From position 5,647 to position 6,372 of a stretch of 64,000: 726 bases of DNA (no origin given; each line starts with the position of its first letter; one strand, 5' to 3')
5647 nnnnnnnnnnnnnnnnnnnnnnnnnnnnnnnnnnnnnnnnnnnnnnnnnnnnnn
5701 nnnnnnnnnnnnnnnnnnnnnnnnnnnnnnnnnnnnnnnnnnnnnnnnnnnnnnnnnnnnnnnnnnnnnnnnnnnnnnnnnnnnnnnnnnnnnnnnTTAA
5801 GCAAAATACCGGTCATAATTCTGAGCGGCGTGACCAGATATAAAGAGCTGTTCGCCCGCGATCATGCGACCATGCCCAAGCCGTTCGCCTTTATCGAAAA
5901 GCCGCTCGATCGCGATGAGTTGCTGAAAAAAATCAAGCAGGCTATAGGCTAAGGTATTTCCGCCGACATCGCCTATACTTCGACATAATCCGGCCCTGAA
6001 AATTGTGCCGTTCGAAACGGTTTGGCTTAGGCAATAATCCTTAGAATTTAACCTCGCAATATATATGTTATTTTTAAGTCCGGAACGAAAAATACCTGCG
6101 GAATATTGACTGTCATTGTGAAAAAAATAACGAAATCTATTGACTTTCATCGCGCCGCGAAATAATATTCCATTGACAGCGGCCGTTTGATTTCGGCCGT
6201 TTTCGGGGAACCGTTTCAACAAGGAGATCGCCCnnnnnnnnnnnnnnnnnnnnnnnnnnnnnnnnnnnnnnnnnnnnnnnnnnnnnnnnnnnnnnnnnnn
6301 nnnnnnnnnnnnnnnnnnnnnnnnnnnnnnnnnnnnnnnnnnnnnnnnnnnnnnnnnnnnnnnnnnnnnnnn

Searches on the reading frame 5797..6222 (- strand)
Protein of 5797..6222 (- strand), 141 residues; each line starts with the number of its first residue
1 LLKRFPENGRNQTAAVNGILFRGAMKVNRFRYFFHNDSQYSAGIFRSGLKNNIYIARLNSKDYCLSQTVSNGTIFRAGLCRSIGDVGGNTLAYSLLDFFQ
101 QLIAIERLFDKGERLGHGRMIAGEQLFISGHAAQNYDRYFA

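Call 7: search_protein_families(library=pfam, proteins=[window:5797-6222:-])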
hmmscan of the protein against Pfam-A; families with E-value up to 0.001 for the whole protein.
window:5797-6222:- (141 aa): 0 families

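Call 41: search_protein_families(library=pfam, max_evalue=1, proteins=[window:5797-6222:-])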
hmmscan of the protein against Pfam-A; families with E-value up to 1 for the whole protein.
window:5797-6222:- (141 aa): 0 families

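Call 55: search_protein_families(library=ncbifam, max_evalue=0.01, proteins=[window:5797-6222:-])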
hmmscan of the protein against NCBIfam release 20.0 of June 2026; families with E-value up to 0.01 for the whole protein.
window:5797-6222:- (141 aa): 1 family
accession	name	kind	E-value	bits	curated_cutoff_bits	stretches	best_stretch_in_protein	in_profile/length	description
NF041829.1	Borr_BB0208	equivalog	0.0084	14.8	600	0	13-55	251-293/558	BB_0208 family protein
